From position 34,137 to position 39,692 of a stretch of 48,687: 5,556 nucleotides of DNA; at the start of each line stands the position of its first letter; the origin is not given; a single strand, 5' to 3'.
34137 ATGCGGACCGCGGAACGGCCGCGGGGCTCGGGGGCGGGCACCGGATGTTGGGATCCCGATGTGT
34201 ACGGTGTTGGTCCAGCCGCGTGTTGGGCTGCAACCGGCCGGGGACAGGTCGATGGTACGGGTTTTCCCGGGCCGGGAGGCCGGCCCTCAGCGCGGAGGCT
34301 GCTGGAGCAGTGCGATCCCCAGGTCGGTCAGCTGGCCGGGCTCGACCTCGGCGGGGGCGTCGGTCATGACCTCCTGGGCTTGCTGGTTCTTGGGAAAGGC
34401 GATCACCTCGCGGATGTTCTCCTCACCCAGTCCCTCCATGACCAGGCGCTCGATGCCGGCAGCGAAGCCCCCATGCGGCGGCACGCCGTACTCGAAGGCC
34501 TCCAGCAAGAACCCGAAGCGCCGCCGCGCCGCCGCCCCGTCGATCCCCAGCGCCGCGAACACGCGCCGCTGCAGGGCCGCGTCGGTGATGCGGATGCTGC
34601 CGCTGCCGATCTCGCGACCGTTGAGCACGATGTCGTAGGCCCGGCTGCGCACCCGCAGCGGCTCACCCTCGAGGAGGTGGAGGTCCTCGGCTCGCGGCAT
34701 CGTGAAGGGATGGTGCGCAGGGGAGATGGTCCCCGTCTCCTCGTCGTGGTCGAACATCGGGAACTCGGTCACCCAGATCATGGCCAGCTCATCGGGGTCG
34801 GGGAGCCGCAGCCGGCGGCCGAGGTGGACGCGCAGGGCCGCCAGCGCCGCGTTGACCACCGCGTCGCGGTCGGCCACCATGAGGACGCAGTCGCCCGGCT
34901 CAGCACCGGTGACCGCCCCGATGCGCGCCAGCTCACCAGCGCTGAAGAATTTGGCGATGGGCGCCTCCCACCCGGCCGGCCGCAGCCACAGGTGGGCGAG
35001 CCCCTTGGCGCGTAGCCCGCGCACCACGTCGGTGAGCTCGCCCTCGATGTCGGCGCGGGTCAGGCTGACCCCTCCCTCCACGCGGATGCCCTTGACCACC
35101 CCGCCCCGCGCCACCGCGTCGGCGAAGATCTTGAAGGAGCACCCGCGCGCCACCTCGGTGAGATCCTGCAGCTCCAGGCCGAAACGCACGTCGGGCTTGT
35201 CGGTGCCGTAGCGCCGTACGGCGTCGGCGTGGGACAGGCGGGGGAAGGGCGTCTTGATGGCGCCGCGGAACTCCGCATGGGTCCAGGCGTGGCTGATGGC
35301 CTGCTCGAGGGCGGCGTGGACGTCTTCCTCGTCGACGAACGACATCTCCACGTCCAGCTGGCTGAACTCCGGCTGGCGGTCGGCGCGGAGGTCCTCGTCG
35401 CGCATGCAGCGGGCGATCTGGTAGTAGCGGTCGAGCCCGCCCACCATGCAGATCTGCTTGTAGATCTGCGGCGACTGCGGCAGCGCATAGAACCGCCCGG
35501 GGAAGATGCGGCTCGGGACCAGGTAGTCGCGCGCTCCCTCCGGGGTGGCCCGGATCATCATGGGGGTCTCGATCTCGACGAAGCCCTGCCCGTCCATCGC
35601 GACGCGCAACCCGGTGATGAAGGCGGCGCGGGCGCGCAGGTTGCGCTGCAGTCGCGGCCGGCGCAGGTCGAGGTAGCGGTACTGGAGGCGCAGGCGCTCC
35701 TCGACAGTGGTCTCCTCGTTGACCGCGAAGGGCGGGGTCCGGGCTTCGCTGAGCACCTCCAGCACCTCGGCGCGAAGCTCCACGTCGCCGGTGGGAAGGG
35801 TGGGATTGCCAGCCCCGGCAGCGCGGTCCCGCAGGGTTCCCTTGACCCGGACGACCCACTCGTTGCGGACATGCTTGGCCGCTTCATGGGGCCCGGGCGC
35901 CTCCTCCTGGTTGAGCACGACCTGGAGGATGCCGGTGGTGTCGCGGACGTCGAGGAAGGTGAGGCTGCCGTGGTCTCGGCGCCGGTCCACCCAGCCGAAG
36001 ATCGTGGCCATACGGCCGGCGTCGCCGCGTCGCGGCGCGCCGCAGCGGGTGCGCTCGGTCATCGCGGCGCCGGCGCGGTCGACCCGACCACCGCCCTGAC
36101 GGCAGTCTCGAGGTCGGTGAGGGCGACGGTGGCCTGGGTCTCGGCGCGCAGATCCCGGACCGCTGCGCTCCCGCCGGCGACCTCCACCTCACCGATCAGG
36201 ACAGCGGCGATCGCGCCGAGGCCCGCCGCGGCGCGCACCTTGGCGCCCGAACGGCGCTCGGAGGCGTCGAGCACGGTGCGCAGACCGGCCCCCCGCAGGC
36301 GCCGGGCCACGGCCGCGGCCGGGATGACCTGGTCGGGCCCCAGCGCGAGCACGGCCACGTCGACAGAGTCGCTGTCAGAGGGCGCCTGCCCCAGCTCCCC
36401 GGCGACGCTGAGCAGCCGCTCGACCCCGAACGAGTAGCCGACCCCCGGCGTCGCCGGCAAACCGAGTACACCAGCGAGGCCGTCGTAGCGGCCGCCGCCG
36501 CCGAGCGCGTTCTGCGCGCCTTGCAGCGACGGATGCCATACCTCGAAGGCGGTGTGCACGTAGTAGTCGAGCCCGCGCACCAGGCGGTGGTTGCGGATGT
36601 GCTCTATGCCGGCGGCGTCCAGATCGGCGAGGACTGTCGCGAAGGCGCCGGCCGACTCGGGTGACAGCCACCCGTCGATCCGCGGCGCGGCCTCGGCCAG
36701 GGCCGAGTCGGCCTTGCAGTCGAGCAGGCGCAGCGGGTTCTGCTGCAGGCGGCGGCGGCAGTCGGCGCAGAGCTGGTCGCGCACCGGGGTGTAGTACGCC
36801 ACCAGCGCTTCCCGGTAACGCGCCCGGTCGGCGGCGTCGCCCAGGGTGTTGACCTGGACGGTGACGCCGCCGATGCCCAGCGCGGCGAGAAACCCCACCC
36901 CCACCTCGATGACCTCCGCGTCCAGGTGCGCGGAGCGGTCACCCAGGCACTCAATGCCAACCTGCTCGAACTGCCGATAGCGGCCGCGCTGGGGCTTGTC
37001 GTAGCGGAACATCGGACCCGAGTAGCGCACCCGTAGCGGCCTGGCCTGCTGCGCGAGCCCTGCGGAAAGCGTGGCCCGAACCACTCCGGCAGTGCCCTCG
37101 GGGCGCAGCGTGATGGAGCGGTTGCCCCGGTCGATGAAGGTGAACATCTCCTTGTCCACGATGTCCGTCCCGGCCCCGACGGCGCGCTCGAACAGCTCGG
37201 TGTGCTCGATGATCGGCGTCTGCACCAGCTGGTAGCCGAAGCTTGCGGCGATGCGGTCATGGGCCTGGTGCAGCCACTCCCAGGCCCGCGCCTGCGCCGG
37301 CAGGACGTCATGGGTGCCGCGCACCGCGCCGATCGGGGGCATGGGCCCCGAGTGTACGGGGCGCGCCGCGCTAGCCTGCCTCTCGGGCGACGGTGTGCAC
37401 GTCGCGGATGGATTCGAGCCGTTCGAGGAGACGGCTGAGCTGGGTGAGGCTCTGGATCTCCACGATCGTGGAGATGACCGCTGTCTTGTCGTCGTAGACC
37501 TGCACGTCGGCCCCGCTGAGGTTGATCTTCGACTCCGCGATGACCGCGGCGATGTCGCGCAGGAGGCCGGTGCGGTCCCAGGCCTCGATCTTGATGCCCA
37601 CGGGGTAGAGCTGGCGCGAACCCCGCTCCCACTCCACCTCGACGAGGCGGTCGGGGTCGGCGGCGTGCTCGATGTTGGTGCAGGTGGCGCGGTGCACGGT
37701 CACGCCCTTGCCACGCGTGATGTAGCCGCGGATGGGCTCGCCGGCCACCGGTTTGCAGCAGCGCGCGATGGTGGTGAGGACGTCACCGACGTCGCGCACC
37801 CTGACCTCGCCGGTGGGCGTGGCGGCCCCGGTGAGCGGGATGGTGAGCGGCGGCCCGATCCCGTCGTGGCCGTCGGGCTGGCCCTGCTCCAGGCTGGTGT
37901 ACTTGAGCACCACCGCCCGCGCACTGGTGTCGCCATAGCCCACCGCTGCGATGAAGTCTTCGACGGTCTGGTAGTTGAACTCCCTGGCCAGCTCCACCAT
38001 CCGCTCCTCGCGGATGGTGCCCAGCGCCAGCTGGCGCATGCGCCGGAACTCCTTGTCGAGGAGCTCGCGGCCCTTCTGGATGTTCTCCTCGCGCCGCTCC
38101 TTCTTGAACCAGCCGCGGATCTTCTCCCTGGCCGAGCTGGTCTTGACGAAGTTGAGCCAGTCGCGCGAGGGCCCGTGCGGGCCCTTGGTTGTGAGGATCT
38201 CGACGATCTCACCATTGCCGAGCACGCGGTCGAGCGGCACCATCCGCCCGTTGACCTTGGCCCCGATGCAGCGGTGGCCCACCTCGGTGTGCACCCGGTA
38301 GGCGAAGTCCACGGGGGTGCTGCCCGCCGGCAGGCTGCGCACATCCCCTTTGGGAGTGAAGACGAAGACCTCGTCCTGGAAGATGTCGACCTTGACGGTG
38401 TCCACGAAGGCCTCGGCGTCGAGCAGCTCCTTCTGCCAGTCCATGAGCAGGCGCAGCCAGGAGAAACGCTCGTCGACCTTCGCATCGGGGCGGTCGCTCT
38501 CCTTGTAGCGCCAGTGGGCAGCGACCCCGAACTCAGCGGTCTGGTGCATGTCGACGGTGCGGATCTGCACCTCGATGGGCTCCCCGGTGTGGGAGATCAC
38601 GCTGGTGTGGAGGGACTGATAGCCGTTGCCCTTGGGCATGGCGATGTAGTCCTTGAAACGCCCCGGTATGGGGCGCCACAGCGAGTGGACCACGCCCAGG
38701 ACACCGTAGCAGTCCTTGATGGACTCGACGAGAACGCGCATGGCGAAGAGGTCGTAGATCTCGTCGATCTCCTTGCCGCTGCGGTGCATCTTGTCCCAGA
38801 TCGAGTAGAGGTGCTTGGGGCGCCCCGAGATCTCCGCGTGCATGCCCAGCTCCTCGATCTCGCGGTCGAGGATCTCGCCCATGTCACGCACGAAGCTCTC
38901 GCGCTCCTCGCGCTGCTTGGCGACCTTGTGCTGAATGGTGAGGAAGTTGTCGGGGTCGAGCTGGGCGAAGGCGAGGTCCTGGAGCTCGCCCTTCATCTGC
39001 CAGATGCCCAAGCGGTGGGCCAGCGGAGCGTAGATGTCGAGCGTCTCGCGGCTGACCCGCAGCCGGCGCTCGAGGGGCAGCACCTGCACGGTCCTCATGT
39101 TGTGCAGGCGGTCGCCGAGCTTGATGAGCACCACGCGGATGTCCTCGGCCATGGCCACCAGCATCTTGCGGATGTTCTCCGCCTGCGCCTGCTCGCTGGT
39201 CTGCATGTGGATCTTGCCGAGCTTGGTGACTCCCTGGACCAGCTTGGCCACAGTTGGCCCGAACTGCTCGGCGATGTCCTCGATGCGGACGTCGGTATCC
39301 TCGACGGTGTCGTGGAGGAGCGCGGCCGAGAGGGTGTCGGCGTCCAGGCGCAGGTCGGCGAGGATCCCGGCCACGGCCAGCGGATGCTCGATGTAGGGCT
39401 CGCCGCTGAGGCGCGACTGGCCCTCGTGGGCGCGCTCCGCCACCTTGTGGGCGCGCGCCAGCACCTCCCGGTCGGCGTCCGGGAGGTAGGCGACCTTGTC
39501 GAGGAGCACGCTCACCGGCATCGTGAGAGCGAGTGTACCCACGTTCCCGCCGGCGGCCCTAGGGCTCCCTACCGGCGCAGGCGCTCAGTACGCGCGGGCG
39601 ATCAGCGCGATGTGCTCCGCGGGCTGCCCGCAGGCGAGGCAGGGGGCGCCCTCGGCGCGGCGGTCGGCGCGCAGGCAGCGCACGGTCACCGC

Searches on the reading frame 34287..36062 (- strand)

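Call 37: search_protein_families(library=pfam, proteins=[window:34287-36062:-], max_evalue=0.00001)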
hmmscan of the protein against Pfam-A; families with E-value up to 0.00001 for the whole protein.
window:34287-36062:- (591 aa): 3 families
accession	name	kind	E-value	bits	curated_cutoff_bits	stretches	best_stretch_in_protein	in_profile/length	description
PF00152.25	tRNA-synt_2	-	2.6e-111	372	25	1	122-560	2-308/308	tRNA synthetases class II (D, K and N)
PF02938.19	GAD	-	6.9e-16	58.7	23.4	1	313-407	1-95/95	GAD domain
PF01336.31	tRNA_anti-codon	-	7.4e-15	55.1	27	1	20-104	2-75/75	OB-fold nucleic acid binding domain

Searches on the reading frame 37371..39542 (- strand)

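Call 37: search_protein_families(library=pfam, proteins=[window:37371-39542:-], max_evalue=0.00001)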
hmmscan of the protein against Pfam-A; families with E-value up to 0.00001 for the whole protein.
window:37371-39542:- (723 aa): 7 families
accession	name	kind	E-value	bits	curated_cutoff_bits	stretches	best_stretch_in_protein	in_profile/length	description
PF13328.12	HD_4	-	6.3e-57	192.1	27.2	1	31-181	1-156/156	HD domain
PF04607.23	RelA_SpoT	-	8.4e-44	148.9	27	1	240-349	1-111/113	Region found in RelA / SpoT proteins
PF02824.27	TGS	-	6.6e-24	84.2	22.2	1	392-451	1-60/60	TGS domain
PF13291.12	ACT_4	-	1.4e-18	67.8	27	1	644-720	3-80/80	ACT domain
PF01966.28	HD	-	1.3e-08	35.6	22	1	50-149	1-116/116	HD domain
PF01842.31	ACT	-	2.3e-07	30.9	27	1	654-713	7-65/66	ACT domain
PF19296.4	RelA_AH_RIS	-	6.2e-07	30.1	23.8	1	465-548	3-82/185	RelA/SpoT, AH and RIS domains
